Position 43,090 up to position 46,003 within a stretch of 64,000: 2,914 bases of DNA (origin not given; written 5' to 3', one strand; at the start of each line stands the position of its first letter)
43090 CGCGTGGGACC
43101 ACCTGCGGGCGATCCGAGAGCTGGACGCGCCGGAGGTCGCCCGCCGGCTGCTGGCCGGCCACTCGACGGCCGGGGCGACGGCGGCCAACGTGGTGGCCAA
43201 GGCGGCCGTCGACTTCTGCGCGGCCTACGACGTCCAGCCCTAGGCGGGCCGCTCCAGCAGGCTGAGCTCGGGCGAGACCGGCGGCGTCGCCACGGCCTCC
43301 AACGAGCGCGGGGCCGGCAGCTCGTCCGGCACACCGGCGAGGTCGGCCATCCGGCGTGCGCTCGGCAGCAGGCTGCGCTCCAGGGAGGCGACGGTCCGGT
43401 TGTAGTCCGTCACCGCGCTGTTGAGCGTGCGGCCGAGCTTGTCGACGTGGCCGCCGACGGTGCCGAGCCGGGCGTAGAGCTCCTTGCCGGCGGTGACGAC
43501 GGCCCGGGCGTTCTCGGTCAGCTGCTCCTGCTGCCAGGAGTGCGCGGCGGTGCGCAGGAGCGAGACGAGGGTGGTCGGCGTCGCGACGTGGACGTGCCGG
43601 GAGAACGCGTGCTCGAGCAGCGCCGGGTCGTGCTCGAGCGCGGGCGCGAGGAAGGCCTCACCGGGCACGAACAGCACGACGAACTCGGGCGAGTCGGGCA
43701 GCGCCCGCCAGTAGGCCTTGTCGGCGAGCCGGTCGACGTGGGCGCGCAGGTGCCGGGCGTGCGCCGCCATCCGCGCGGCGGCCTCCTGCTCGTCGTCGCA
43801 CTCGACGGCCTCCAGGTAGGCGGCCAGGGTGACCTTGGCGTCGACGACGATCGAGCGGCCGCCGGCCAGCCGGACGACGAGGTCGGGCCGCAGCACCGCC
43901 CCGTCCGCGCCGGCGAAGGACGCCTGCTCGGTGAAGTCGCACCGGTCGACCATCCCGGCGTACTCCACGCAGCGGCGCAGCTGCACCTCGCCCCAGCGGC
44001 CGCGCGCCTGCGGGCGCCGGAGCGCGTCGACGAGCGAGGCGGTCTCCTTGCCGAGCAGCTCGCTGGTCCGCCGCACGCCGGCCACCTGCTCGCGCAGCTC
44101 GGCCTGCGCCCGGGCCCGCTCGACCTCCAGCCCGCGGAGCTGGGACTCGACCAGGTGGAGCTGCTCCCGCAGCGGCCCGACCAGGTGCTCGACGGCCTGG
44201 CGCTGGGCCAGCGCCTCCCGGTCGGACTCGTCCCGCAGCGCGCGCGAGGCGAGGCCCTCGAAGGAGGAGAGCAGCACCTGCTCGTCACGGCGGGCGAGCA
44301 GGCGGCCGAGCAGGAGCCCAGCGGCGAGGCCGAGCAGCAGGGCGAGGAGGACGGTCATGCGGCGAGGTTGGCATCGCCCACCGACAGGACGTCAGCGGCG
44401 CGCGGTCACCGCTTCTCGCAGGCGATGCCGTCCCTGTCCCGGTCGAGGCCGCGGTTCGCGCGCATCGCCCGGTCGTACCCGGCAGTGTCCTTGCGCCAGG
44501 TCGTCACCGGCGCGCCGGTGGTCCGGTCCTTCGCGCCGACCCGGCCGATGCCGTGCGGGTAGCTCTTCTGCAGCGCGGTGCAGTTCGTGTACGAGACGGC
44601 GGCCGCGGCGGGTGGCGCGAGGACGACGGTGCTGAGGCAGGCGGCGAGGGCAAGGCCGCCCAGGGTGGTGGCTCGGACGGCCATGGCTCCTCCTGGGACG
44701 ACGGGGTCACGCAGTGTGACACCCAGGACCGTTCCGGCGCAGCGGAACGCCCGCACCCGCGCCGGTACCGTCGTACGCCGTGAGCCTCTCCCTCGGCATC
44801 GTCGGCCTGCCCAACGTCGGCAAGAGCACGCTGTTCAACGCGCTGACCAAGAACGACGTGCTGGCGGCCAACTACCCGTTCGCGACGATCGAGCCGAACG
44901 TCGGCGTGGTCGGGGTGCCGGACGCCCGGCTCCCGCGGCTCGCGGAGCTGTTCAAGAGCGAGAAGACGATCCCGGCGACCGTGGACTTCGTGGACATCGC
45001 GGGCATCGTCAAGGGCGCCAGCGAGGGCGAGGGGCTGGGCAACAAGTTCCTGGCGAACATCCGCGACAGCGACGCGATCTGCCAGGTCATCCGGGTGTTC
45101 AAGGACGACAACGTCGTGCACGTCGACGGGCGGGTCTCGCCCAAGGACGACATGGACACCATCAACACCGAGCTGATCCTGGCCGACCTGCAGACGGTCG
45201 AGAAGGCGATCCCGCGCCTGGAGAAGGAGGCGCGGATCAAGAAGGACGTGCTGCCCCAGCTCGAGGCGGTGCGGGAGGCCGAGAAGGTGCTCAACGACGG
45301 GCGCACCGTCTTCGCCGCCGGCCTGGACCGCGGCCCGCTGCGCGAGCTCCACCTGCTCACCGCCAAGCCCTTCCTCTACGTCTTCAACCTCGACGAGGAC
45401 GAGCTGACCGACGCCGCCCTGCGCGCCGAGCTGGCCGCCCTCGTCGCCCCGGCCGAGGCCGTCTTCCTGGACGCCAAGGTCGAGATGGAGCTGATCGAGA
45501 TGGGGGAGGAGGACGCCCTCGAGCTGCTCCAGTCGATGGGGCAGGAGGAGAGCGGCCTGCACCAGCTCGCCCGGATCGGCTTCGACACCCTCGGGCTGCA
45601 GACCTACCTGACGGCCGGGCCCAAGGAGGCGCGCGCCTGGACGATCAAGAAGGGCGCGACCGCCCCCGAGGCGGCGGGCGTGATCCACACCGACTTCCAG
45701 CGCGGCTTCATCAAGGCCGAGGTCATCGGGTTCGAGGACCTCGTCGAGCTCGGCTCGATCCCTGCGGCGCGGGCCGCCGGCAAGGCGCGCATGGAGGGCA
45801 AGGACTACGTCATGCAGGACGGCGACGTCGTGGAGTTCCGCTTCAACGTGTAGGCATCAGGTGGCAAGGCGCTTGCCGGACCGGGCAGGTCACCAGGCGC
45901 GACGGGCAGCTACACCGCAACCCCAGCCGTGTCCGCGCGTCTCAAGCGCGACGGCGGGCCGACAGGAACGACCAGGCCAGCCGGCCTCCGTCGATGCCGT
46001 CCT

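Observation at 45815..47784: Three copies of the ychF 3' end bracket two small islets (esterase; yefM-yoeB): footprints of serial site-specific insertion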

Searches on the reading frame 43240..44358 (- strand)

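Call 9: search_protein_families(library=pfam, proteins=[window:43240-44358:-], max_evalue=0.01)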
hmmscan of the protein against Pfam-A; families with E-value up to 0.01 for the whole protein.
window:43240-44358:- (372 aa): 1 family
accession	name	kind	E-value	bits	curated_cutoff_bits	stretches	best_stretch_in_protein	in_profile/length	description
PF02646.22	RmuC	-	1.4e-92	310.4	26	1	55-340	2-284/291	RmuC family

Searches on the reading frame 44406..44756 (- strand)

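Call 9: search_protein_families(library=pfam, proteins=[window:44406-44756:-], max_evalue=0.01)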
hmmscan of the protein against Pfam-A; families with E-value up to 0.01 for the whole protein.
window:44406-44756:- (116 aa): 1 family
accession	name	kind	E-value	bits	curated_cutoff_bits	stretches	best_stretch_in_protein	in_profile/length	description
PF05901.16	Excalibur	-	1e-07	32.6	22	1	56-114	1-36/36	Excalibur calcium-binding domain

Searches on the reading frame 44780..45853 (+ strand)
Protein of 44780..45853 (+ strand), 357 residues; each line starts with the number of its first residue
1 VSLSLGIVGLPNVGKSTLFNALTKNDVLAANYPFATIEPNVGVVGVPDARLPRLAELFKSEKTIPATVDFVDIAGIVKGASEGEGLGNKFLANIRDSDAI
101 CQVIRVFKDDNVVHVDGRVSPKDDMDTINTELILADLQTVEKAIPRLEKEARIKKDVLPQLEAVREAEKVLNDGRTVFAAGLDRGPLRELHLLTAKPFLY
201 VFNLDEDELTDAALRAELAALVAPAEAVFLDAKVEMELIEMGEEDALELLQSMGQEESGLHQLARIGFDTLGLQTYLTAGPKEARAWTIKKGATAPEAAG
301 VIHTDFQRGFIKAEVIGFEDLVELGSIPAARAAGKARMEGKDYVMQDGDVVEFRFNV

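Call 8: find_related_loci(query=window:44780-45853:+, collection=genome_contigs, flank=10000)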
Query window:44780-45853:+ (357 aa) in genome_contigs; peptide patterns used: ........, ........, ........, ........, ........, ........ (x = any residue, [..] = any of these).
600 stretches matched a pattern (row limit reached: there are more); 596 encode a relative of the query (tblastn E <= 1e-3); the best 80 are kept; 80 distinct loci.
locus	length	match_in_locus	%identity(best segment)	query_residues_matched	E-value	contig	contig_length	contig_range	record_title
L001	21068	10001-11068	88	1-356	0e+0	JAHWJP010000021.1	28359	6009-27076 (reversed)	MAG: Actinomycetota bacterium isolate 0711_bin10 NODE_103_length_28359_cov_77.418174, whole genome shotgun sequence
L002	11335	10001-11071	87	1-357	0e+0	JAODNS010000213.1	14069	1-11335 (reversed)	MAG: Frankiales bacterium isolate RYN_124 scaffold_2929308, whole genome shotgun sequence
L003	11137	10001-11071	87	1-357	0e+0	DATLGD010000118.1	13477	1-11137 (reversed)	MAG TPA_asm: Mycobacteriales bacterium isolate SMAG_U13605 k141_54097, whole genome shotgun sequence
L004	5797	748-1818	87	1-357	0e+0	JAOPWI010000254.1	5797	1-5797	MAG: Frankiales bacterium isolate RYN_170 scaffold_1786271, whole genome shotgun sequence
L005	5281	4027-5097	85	1-357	0e+0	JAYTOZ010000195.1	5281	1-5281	MAG: Frankiales bacterium isolate GFS_4292 GFS_4292_194, whole genome shotgun sequence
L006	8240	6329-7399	83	1-357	0e+0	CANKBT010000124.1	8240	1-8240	MAG: Frankiaceae bacterium isolate RH-23may17-905 genome assembly, contig: RH-23may17-C71775, whole genome shotgun seque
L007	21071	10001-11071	80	1-357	0e+0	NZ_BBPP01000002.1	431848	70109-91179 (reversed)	Streptacidiphilus melanogenes strain NBRC 103184, whole genome shotgun sequence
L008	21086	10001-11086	78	1-357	0e+0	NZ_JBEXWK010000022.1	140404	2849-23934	Streptomyces sp. NPDC005878 NPDC005878_293_G10.ctg-0022, whole genome shotgun sequence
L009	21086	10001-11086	78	1-357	0e+0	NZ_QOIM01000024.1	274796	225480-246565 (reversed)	Streptomyces reniochalinae strain LHW50302 NODE_11_length_274796_cov_17.7578_ID_21, whole genome shotgun sequence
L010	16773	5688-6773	79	1-357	0e+0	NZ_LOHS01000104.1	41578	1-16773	Streptomyces jeddahensis strain G25 STSP_contig000104, whole genome shotgun sequence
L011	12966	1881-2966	77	1-357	0e+0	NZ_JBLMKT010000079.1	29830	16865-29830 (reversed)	Streptomyces sp. KLOTTS4A1 NODE_55_length_29830_cov_40.031772, whole genome shotgun sequence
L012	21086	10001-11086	77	1-357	0e+0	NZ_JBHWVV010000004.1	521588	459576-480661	Streptomyces sp. NPDC060049 NPDC060049_391_C4.ctg-0004, whole genome shotgun sequence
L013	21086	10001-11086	77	1-357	0e+0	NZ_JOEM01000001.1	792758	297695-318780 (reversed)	Streptomyces cyaneofuscatus strain NRRL B-2570 contig1.1, whole genome shotgun sequence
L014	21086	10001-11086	77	1-357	0e+0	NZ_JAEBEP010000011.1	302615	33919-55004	Streptomyces sp. cmx-18-6 cmx-18-6_NODE_11_length_302615_cov_24.462653, whole genome shotgun sequence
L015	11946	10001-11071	78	1-357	0e+0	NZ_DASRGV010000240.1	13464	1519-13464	MAG: Actinocrinis sp. isolate SMAG_U10067 k141_1414301, whole genome shotgun sequence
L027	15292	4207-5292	78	1-357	0e+0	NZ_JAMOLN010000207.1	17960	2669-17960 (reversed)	Streptomyces longispororuber strain PBR1 207, whole genome shotgun sequence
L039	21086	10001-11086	78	1-357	0e+0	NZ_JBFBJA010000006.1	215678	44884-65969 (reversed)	Streptomyces sp. NPDC088141 NPDC088141_187_G12.ctg-0006, whole genome shotgun sequence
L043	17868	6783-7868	78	1-357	0e+0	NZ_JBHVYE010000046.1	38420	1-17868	Streptomyces sp. NPDC058284 NPDC058284_T38_C1.ctg-0046, whole genome shotgun sequence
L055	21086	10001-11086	77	1-357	0e+0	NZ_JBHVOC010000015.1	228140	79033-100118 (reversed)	Streptomyces sp. BK79 15, whole genome shotgun sequence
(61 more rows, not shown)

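Call 9: search_protein_families(library=pfam, proteins=[window:44780-45853:+], max_evalue=0.01)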
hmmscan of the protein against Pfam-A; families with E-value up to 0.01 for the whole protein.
window:44780-45853:+ (357 aa): 4 families
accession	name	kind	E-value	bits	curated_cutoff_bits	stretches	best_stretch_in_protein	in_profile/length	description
PF06071.19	YchF-GTPase_C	-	2.5e-38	130.5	27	1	273-356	1-84/84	Protein of unknown function (DUF933)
PF01926.29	MMR_HSR1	-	4.2e-21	75.6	21.9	1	5-109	2-86/113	50S ribosome-binding GTPase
PF02421.24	FeoB_N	-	6.8e-08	32.6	27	1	6-45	4-43/156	Ferrous iron transport protein B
PF02824.27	TGS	-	1.1e-05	25.8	22.2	1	288-353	12-58/60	TGS domain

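Call 34: search_protein_families(library=pfam, proteins=[L027:8130-10187:-, L043:9796-11364:-], max_evalue=0.001)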
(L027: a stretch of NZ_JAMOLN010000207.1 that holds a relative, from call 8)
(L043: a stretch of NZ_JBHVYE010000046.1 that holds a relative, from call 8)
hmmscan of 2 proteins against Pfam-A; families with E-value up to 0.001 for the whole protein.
L027:8130-10187:- (685 aa): 4 families
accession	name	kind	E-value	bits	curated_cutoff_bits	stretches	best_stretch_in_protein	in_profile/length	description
PF09848.15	SLFN-g3_helicase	-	3.6e-74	250.6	24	1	287-642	1-354/354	Schlafen group 3, DNA/RNA helicase domain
PF13401.12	AAA_22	-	9.2e-06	26.4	27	1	287-382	5-98/130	AAA domain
PF04851.21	ResIII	-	0.00038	20.8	22.5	0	242-387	4-144/164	Type III restriction enzyme, res subunit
PF13191.12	AAA_16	-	0.00088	20.2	32.6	0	282-359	20-103/167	AAA ATPase domain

L043:9796-11364:- (522 aa): 1 family
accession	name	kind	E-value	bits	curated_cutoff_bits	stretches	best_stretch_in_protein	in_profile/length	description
PF00571.33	CBS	-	1.3e-13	51.5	24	1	294-343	7-56/57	CBS domain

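Call 36: find_encoding_contigs(protein=window:44780-45853:+, flank=6000, max_places=10)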
Protein window:44780-45853:+ (357 aa): no gene with exactly this product is on record in the collection.

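Call 39: list_cluster_members(proteins=[P0001, window:44780-45853:+, window:45942-46811:-, window:47243-47485:+, window:47482-47736:+])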
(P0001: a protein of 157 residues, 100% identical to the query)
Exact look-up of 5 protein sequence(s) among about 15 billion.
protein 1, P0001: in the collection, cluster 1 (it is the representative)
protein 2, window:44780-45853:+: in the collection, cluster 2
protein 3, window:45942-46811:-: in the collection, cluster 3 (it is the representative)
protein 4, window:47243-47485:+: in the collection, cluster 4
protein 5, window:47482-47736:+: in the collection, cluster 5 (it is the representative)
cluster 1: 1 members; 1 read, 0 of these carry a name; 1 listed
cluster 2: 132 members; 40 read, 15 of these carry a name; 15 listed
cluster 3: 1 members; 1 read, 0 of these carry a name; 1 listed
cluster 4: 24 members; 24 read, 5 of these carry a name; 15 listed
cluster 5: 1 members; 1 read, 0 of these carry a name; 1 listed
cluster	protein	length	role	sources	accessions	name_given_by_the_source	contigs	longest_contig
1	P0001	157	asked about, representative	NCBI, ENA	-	-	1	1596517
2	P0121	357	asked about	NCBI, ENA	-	-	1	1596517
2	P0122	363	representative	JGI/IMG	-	GTP-binding protein YchF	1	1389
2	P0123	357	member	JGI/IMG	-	GTP-binding protein YchF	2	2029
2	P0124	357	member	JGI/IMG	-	GTP-binding protein YchF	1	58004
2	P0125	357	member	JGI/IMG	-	GTP-binding protein YchF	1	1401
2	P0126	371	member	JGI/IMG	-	hypothetical protein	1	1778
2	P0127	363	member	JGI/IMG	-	GTP-binding protein YchF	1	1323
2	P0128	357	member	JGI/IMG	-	GTP-binding protein YchF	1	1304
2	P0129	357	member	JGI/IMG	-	GTP-binding protein YchF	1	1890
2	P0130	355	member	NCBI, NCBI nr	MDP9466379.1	MAG: redox-regulated ATPase YchF, partial [Actinomycetota bacterium] | redox-regulated ATPase YchF [Actinomycetota bacterium]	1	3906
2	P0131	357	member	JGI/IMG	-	GTP-binding protein YchF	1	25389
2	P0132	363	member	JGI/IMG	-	GTP-binding protein YchF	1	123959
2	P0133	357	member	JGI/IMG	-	GTP-binding protein YchF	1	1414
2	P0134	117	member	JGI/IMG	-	ribosome-binding ATPase YchF (GTP1/OBG family)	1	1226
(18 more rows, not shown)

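Call 75: search_protein_families(library=pfam, proteins=[L098:707-889:+, L097:6707-7198:+, L098:1489-2601:-, L055:11275-11559:+, L055:11541-11954:+, L043:12636-12887:+, L043:12884-13300:+, L039:11207-12286:-], max_evalue=0.01)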
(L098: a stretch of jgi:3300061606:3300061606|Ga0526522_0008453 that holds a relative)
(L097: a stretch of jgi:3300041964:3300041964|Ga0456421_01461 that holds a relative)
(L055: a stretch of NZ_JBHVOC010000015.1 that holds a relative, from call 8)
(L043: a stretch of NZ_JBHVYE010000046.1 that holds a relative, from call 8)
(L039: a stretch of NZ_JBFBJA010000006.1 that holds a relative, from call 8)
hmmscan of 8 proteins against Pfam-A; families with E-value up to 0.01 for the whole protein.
L098:707-889:+ (60 aa): 0 families

L097:6707-7198:+ (163 aa): 1 family
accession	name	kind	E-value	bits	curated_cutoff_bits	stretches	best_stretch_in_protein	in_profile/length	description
PF02452.23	PemK_toxin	-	7.8e-07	29.7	23.1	1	56-156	2-106/109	PemK-like, MazF-like toxin of type II toxin-antitoxin system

L098:1489-2601:- (370 aa): 3 families
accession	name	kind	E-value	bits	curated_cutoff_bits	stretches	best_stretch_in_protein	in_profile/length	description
PF00589.27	Phage_integrase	-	3.6e-26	92.4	27.1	1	164-337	4-168/172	Phage integrase family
PF12834.13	Phage_int_SAM_2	-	0.0011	19.9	22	1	96-139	47-90/91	Phage integrase, N-terminal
PF13102.12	Phage_int_SAM_5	-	0.0056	17.5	22.3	0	93-144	41-92/98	Phage integrase SAM-like domain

L055:11275-11559:+ (94 aa): 0 families

L055:11541-11954:+ (137 aa): 0 families

L043:12636-12887:+ (83 aa): 1 family
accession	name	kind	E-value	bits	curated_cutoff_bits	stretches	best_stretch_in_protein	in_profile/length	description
PF09957.15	VapB_antitoxin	-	5.4e-11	42.6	23.4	1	3-45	2-44/47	Bacterial antitoxin of type II TA system, VapB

L043:12884-13300:+ (138 aa): 1 family
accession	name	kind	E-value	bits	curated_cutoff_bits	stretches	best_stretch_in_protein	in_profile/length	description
PF01850.27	PIN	-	1.1e-14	55.4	23.6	1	6-121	2-118/120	PIN domain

L039:11207-12286:- (360 aa): 3 families
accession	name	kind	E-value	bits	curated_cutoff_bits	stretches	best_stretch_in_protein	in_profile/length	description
PF00589.27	Phage_integrase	-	1.9e-22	80.3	27.1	1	158-331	6-168/172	Phage integrase family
PF22022.2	Phage_int_M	-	6.6e-09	36.3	27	1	50-142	1-93/96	Phage integrase central domain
PF13102.12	Phage_int_SAM_5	-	0.003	18.3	22.3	0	51-140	7-94/98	Phage integrase SAM-like domain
